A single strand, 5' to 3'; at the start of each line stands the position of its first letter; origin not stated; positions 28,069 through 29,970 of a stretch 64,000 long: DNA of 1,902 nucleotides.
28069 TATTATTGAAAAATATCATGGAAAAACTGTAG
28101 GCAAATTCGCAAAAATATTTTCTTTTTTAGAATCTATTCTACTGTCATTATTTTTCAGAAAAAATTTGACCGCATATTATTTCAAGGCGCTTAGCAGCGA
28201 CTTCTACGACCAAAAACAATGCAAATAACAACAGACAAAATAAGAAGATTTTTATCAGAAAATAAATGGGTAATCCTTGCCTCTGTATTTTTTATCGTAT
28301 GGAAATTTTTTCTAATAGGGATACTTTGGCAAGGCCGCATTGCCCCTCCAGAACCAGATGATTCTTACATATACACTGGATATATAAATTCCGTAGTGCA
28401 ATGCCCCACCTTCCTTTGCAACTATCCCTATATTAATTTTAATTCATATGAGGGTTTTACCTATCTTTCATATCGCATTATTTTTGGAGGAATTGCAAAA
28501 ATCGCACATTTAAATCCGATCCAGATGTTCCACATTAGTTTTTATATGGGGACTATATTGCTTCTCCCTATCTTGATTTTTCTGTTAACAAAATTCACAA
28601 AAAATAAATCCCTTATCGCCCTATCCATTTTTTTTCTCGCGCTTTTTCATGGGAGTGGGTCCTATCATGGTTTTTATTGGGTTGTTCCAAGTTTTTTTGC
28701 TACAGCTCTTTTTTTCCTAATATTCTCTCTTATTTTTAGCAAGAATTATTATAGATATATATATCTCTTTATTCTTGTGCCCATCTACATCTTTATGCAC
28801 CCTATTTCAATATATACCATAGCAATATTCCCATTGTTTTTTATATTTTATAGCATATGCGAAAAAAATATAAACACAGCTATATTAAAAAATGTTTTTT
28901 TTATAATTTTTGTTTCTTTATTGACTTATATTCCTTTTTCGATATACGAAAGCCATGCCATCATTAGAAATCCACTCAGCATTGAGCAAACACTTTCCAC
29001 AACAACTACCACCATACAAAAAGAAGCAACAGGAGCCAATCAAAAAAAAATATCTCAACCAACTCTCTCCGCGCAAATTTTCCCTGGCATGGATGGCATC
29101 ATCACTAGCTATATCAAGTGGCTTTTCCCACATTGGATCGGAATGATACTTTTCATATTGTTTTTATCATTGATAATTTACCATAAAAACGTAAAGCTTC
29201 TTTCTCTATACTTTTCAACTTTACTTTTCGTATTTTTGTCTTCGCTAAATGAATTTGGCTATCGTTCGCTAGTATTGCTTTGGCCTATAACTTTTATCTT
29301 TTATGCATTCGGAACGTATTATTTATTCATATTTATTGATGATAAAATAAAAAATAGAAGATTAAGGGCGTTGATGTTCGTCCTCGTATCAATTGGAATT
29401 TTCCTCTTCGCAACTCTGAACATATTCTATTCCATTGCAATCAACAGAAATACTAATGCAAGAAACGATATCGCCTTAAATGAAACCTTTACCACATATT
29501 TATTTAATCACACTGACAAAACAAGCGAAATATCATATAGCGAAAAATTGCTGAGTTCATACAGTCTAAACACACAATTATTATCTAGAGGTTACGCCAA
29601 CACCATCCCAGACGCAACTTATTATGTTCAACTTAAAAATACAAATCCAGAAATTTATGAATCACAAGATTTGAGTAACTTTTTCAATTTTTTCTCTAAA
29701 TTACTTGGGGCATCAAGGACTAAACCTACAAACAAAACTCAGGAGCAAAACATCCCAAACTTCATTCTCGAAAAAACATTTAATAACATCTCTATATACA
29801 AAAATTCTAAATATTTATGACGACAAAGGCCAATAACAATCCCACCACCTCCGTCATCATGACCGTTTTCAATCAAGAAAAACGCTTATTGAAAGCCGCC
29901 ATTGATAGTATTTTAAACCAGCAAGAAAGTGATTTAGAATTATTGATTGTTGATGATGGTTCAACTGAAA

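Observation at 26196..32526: Six translationally coupled glycan genes (serial ATGA overlaps) in a cluster rich in methyltransferases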

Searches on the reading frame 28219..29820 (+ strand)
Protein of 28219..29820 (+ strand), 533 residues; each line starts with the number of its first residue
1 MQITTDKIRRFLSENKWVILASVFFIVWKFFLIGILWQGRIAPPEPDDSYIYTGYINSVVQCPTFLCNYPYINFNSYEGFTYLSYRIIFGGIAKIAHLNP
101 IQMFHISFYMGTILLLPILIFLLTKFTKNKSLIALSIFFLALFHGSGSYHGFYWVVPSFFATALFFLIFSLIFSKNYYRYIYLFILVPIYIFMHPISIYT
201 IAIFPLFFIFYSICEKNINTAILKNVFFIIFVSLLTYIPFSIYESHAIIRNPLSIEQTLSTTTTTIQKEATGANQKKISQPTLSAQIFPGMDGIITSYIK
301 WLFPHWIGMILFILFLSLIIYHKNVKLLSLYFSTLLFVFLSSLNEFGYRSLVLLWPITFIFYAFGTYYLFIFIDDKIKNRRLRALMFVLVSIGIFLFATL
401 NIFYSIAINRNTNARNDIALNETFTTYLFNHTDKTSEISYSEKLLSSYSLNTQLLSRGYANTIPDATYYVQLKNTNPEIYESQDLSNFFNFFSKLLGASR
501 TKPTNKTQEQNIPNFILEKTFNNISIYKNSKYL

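Call 4: search_protein_families(library=pfam, proteins=[window:28219-29820:+], max_evalue=0.01)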
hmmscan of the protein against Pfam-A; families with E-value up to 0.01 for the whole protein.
window:28219-29820:+ (533 aa): 0 families

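Call 11: search_protein_families(library=ncbifam, proteins=[window:28219-29820:+], max_evalue=0.01)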
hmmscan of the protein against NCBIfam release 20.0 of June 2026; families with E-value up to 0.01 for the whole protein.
window:28219-29820:+ (533 aa): 0 families

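Call 21: find_homologous_proteins(query=window:28219-29820:+, max_evalue=0.001)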
Query window:28219-29820:+ (533 aa): 74 proteins with E <= 0.001 among 8000 candidates.
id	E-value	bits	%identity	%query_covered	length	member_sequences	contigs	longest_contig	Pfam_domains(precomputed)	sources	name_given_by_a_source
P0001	0.0e+0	1163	100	100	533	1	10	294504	-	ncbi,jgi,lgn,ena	-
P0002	9.9e-145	502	45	99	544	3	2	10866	-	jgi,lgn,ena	-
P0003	7.8e-142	492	46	98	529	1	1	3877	-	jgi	jgi:hypothetical protein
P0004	1.0e-137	479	44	99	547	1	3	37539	-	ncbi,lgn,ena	-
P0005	7.0e-137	476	42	98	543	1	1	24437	-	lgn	-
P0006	4.9e-136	473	45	99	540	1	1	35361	-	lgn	-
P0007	6.1e-129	450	43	99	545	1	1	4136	-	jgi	jgi:hypothetical protein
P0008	3.5e-104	368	38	99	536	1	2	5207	-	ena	-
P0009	1.1e-96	343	38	99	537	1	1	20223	-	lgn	-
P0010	8.2e-96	340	37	98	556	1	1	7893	-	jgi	jgi:hypothetical protein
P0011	9.2e-95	337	37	99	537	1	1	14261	-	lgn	-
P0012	3.2e-93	332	37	100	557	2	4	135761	-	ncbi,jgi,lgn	jgi:hypothetical protein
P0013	2.8e-92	329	34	98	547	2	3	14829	-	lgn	-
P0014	2.1e-91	326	38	98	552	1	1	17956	-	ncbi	-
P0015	4.8e-91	325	40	89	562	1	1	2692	-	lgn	-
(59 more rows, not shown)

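Call 24: find_related_loci(query=A1, collection=genome_contigs, flank=10000)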
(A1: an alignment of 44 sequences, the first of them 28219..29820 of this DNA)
Query A1 (533 aa) in genome_contigs; peptide patterns used: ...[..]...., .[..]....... (x = any residue, [..] = any of these).
53 stretches matched a pattern; 29 encode a relative of the query (tblastn E <= 1e-3); 28 distinct loci.
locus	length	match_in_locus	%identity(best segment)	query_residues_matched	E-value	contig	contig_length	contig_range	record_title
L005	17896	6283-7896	44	2-530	4e-142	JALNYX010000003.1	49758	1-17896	MAG: Candidatus Moraniibacteriota bacterium isolate SO_2017_GW1 bin 259 NODE_3491_length_49758_cov_1.125083_OW334_2017,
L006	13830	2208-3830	36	3-528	2e-93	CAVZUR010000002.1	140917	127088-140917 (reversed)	MAG: Candidatus Moranbacteria bacterium isolate MFD04651.bin.1.47 genome assembly, contig: contig_23747, whole genome sh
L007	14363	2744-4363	38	11-530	9e-90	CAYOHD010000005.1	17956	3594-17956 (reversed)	MAG TPA_asm: uncultured Bdellovibrionales bacterium isolate SRP257259_co1_152 genome assembly, contig: NODE_3865_length_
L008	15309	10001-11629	35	1-528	2e-89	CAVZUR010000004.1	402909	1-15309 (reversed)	MAG: Candidatus Moranbacteria bacterium isolate MFD04651.bin.1.47 genome assembly, contig: contig_2997, whole genome sho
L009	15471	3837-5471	32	1-531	3e-85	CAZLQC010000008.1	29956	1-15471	MAG TPA_asm: uncultured Bdellovibrionales bacterium isolate SRP286056_co1_457 genome assembly, contig: NODE_1723_length_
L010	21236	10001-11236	40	6-424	2e-83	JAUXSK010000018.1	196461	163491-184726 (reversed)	MAG: Candidatus Moraniibacteriota bacterium isolate C12_metabat.bin.87 C12_k141_493543, whole genome shotgun sequence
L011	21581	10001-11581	33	6-529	1e-79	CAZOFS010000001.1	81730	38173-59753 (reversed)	MAG TPA_asm: uncultured Bdellovibrionales bacterium isolate SRP342105_co1_261 genome assembly, contig: NODE_363_length_8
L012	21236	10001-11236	39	6-424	9e-79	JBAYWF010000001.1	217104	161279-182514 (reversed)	MAG: Parcubacteria group bacterium isolate SO_2016_LW3_77 scaffold00071_LW162_2016, whole genome shotgun sequence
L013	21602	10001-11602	32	7-530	6e-78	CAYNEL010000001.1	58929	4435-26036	MAG TPA_asm: uncultured Bdellovibrionales bacterium isolate SRP173033_co3_22 genome assembly, contig: NODE_462_length_58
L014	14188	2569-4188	33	12-530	8e-77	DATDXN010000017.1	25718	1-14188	MAG TPA_asm: Patescibacteria group bacterium isolate SMAG_U8140 k141_2313411, whole genome shotgun sequence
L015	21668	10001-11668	37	1-531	5e-75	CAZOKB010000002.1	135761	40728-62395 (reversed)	MAG TPA_asm: uncultured Bdellovibrionales bacterium isolate SRP278252_co2_108 genome assembly, contig: NODE_152_length_1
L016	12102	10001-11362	39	2-458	1e-74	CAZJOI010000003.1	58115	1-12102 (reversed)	MAG TPA_asm: uncultured Bdellovibrionales bacterium isolate SRP192927_co1_264 genome assembly, contig: NODE_664_length_5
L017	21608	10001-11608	35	5-524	7e-90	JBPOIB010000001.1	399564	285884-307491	MAG: Candidatus Moraniibacteriota bacterium isolate MAG_655 c_000000434175, whole genome shotgun sequence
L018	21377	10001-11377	34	3-430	7e-74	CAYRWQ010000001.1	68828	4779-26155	MAG TPA_asm: uncultured Bdellovibrionales bacterium isolate binchicken_co128_176 genome assembly, contig: NODE_235_lengt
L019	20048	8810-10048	37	8-413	6e-64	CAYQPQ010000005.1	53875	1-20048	MAG TPA_asm: uncultured Bdellovibrionales bacterium isolate SRP278252_co1_435 genome assembly, contig: NODE_796_length_5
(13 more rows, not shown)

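Call 33: predict_structure(alignment_id=A1)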
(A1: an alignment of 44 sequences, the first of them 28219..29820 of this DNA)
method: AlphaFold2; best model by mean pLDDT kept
length: 533 residues; sequences in the alignment: 44
mean_pLDDT: 86.9   pTM: 0.88
mean pLDDT of the five models: 86.9, 86.1, 85.8, 85.0, 84.5
residues with pLDDT >= 90: 286; 70-90: 189; 50-70: 49; < 50: 9
segments of 3 or more residues with pLDDT < 50: 504-506
pLDDT, mean of each block of 10 residues (from residue 1): 89 97 96 90 77 91 86 82 90 95 93 96 98 98 69 79 96 95 96 91 98 97 98 94 84 81 82 59 80 90 87 97 98 97 90 95 98 98 98 94 87 76 86 87 73 76 86 62 64 68 52 83 89 84
secondary structure, 60 per line:
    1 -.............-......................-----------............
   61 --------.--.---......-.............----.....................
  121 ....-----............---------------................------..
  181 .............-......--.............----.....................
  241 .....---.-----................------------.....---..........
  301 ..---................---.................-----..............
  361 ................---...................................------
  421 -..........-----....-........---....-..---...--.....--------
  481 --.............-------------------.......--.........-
elements in order: H2-14 H16-37 H49-60 H77-81 H83-95 H100-124 H130-141 H157-172 H179-193 H195-200 H203-215 H220-245 H255-270 H283-287 H291-302 H306-321 H325-341 H347-376 H380-414 H422-431 E437-440 H442-449 H453-456 E468-472 H483-495 E515-521 E524-529

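Call 37: search_protein_families(library=pfam, proteins=[L011:15885-17387:+, L018:15942-17507:+], max_evalue=0.01)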
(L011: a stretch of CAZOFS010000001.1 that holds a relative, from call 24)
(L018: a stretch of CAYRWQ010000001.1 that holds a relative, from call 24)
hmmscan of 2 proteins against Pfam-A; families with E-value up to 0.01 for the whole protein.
L011:15885-17387:+ (500 aa): 18 families
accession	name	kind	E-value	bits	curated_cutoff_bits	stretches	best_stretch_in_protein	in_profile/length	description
PF08241.18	Methyltransf_11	-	5.1e-37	126.8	21.2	2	69-159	3-95/95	Methyltransferase domain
PF13649.12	Methyltransf_25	-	5.7e-33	113.9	27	2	344-428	1-92/97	Methyltransferase domain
PF13489.12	Methyltransf_23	-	2.6e-29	102.5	27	2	325-483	7-163/164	Methyltransferase domain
PF13847.12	Methyltransf_31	-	2.6e-25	89.3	27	2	340-429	3-101/145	Methyltransferase domain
PF08242.18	Methyltransf_12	-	4.2e-22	79.1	30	2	345-428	1-91/98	Methyltransferase domain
PF07021.18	MetW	-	3.1e-09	37.2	21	1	332-438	5-111/193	Methionine biosynthesis protein MetW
PF01209.24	Ubie_methyltran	-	1.6e-07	31.4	20.1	1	335-428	42-142/233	ubiE/COQ5 methyltransferase family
PF02353.26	CMAS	-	2e-07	31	27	1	337-426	59-153/273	Mycolic acid cyclopropane synthetase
PF05175.20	MTS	-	8.4e-06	26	23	1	315-408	4-104/170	Methyltransferase small domain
PF03848.20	TehB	-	9.8e-06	25.6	20.4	0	323-427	11-122/193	Tellurite resistance protein TehB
PF05401.17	NodS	-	1.1e-05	25.9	24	1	342-427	45-131/201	Nodulation protein S (NodS)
PF01555.25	N6_N4_Mtase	-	2.3e-05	24.9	26.7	1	124-379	16-220/221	DNA methylase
PF06325.19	PrmA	-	0.00051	20.1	22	0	338-415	159-238/296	Ribosomal protein L11 methyltransferase (PrmA)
PF07757.19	AdoMet_MTase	-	0.00062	20.4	27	0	62-92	61-91/115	Predicted AdoMet-dependent methyltransferase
PF02527.21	GidB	-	0.00075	19.3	27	1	336-424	43-136/184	rRNA small subunit methyltransferase G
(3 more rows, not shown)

L018:15942-17507:+ (521 aa): 19 families
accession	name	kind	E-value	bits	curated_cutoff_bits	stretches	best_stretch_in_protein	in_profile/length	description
PF08241.18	Methyltransf_11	-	3e-36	124.4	21.2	2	84-176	1-95/95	Methyltransferase domain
PF13649.12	Methyltransf_25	-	5.7e-32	110.7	27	2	83-172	1-97/97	Methyltransferase domain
PF13489.12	Methyltransf_23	-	1.7e-26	93.3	27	2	346-502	8-162/164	Methyltransferase domain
PF13847.12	Methyltransf_31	-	2.5e-25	89.3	27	2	360-449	3-101/145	Methyltransferase domain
PF08242.18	Methyltransf_12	-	8.2e-21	75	30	2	365-448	1-91/98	Methyltransferase domain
PF01209.24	Ubie_methyltran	-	1.3e-07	31.7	20.1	0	351-443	38-137/233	ubiE/COQ5 methyltransferase family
PF02353.26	CMAS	-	3.7e-07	30.2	27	1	79-230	62-214/273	Mycolic acid cyclopropane synthetase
PF03848.20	TehB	-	8.6e-07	29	20.4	1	79-176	30-132/193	Tellurite resistance protein TehB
PF07021.18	MetW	-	5.4e-06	26.6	21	0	354-457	7-110/193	Methionine biosynthesis protein MetW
PF05175.20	MTS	-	8.9e-06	25.9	23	1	340-428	9-104/170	Methyltransferase small domain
PF05401.17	NodS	-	1e-05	25.9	24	1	361-440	44-124/201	Nodulation protein S (NodS)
PF00398.26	RrnaAD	-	0.00017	21.3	24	1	358-434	28-110/263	Ribosomal RNA adenine dimethylase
PF06325.19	PrmA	-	0.00035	20.6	22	1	358-435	159-238/296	Ribosomal protein L11 methyltransferase (PrmA)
PF07757.19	AdoMet_MTase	-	0.00053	20.6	27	0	84-113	66-95/115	Predicted AdoMet-dependent methyltransferase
PF02527.21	GidB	-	0.0012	18.7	27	1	357-428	44-121/184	rRNA small subunit methyltransferase G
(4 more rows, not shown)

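Call 38: fold_search(model_id=the predicted structure, library=pdb)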
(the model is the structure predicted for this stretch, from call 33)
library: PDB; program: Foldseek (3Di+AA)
matches with E <= 10: 180; with E <= 0.001: 18
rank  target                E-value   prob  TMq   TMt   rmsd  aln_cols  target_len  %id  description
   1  8b6l_I                1.5e-06  1.00  0.55  0.45  13.1       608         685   12  Subtomogram average of the human Sec61-TRAP-OSTA-translocon (released 2022-12-07)
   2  7zli_A                5.0e-06  1.00  0.53  0.45  12.9       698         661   11  Cryo-EM structure of C-mannosyltransferase CeDPY19, in complex with Dol25-P-Man and bound to CMT2-Fab and anti-Fab nan (released 2023-01-11)
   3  5ogl_A                9.0e-06  1.00  0.46  0.37   8.8       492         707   13  Structure of bacterial oligosaccharyltransferase PglB in complex with an acceptor peptide and an lipid-linked oligosac (released 2017-10-25)
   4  6gxc_A                1.4e-05  1.00  0.47  0.37   8.5       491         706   14  Bacterial oligosaccharyltransferase PglB in complex with an inhibitory peptide and a reactive lipid-linked oligosaccha (released 2018-11-14)
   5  8agc_A                1.5e-05  1.00  0.53  0.42  13.3       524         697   12  Structure of yeast oligosaccharylransferase complex with lipid-linked oligosaccharide and non-acceptor peptide bound (released 2022-12-07)
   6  6s7t_A                1.7e-05  1.00  0.55  0.43  13.1       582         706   12  Cryo-EM structure of human oligosaccharyltransferase complex OST-B (released 2019-12-18)
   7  9n9j_I                2.1e-05  1.00  0.58  0.46  13.8       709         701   11  Structure of a GRP94 folding intermediate engaged with a CCDC134- and FKBP11-bound secretory translocon (released 2025-11-19)
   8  6s7o_A                2.1e-05  1.00  0.57  0.47  13.9       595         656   12  Cryo-EM structure of human oligosaccharyltransferase complex OST-A (released 2019-12-18)
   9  7oci_F                2.9e-05  1.00  0.55  0.47  14.5       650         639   12  Cryo-EM structure of yeast Ost6p containing oligosaccharyltransferase complex (released 2022-02-16)
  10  3waj                  3.7e-05  1.00  0.51  0.37  12.2       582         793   11  Crystal structure of the Archaeoglobus fulgidus oligosaccharyltransferase (O29867_ARCFU) complex with Zn and sulfate (released 2013-10-30)
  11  3wak                  4.1e-05  1.00  0.47  0.31  13.9       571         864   12  Crystal structure of the Archaeoglobus fulgidus oligosaccharyltransferase (O29867_ARCFU) in the apo form (released 2013-10-30)
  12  8age_A                5.8e-05  1.00  0.53  0.45  10.9       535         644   13  Structure of yeast oligosaccharylransferase complex with acceptor peptide bound (released 2022-12-07)
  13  6ftg_5                5.8e-05  1.00  0.54  0.46  16.2       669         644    9  Subtomogram average of OST-containing ribosome-translocon complexes from canine rough microsomal membranes (released 2018-03-21)
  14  3rce_A                6.3e-05  1.00  0.48  0.39  11.0       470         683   15  Bacterial oligosaccharyltransferase PglB (released 2011-06-15)
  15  7e9s_A                7.1e-05  1.00  0.52  0.34  12.2       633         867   10  Archaeal oligosaccharyltransferase AglB from Archaeoglobus fulgidus in complex with an inhibitory peptide and a dolich (released 2021-09-08)
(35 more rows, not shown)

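Call 71: search_protein_families(library=pfam, proteins=[L017:9083-9988:+, L013:9127-9993:+, L009:2984-3850:+, L006:1340-2200:+, L016:9159-10004:+], max_evalue=0.001)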
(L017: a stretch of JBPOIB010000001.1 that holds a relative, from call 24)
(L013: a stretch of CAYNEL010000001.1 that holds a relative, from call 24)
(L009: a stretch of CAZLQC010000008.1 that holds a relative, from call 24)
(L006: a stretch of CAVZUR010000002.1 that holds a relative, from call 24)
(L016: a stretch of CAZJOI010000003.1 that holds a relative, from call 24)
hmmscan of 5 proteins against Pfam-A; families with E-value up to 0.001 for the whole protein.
L017:9083-9988:+ (301 aa): 5 families
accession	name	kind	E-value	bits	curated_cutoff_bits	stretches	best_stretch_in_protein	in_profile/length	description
PF08241.18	Methyltransf_11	-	3.8e-12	47.1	21.2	1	153-206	41-94/95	Methyltransferase domain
PF13489.12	Methyltransf_23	-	3.2e-07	30.7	27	1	157-232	77-130/164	Methyltransferase domain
PF13649.12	Methyltransf_25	-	4.5e-07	30.9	27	1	154-203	47-97/97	Methyltransferase domain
PF08242.18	Methyltransf_12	-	5.2e-06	27.5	30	1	155-204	51-97/98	Methyltransferase domain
PF13847.12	Methyltransf_31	-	8.8e-06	25.9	27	1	154-206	55-108/145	Methyltransferase domain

L013:9127-9993:+ (288 aa): 7 families
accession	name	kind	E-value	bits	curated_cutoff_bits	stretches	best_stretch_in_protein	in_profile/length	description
PF08241.18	Methyltransf_11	-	1.7e-14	54.7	21.2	1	147-191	50-94/95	Methyltransferase domain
PF13489.12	Methyltransf_23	-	8.4e-10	39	27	1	65-245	20-160/164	Methyltransferase domain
PF13649.12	Methyltransf_25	-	6.8e-09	36.7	27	1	115-188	23-97/97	Methyltransferase domain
PF08242.18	Methyltransf_12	-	6.8e-08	33.6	30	1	138-189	49-97/98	Methyltransferase domain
PF13847.12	Methyltransf_31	-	3.1e-06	27.4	27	1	145-191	63-108/145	Methyltransferase domain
PF20922.3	Anamorsin_N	-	0.00018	21.7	27.1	1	123-191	17-86/163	Anamorsin, N-terminal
PF01209.24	Ubie_methyltran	-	0.00075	19.4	20.1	1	120-191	82-150/233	ubiE/COQ5 methyltransferase family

L009:2984-3850:+ (288 aa): 6 families
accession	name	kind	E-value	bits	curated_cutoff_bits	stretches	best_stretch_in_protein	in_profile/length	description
PF08241.18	Methyltransf_11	-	8.9e-11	42.7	21.2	1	147-192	49-94/95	Methyltransferase domain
PF13489.12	Methyltransf_23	-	7.6e-07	29.4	27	1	53-249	10-163/164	Methyltransferase domain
PF13847.12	Methyltransf_31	-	1.8e-05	24.9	27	1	149-193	66-110/145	Methyltransferase domain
PF13649.12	Methyltransf_25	-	5.4e-05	24.2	27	1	150-189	56-97/97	Methyltransferase domain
PF05148.21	Methyltransf_8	-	0.00016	22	27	1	150-192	114-155/219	Hypothetical methyltransferase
PF08242.18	Methyltransf_12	-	0.00024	22.2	30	1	147-190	60-97/98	Methyltransferase domain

L006:1340-2200:+ (286 aa): 5 families
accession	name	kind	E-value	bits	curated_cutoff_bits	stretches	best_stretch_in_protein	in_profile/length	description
PF08241.18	Methyltransf_11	-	1e-10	42.5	21.2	1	152-192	54-94/95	Methyltransferase domain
PF13489.12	Methyltransf_23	-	5.3e-08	33.2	27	1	64-206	20-126/164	Methyltransferase domain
PF13649.12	Methyltransf_25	-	1.7e-06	29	27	1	138-189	45-97/97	Methyltransferase domain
PF13847.12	Methyltransf_31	-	4.4e-06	26.9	27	1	154-192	70-108/145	Methyltransferase domain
PF08242.18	Methyltransf_12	-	7.8e-05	23.8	30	1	140-190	50-97/98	Methyltransferase domain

L016:9159-10004:+ (281 aa): 5 families
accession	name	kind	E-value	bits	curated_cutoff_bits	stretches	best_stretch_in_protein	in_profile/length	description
PF08241.18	Methyltransf_11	-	3.2e-11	44.1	21.2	1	129-187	43-92/95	Methyltransferase domain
PF13489.12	Methyltransf_23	-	8e-07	29.4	27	1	61-244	20-161/164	Methyltransferase domain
PF13649.12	Methyltransf_25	-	4.5e-06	27.7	27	1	130-186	40-97/97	Methyltransferase domain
PF13847.12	Methyltransf_31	-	5.9e-05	23.2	27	1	137-188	55-107/145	Methyltransferase domain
PF08242.18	Methyltransf_12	-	0.00016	22.8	30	1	134-187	44-97/98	Methyltransferase domain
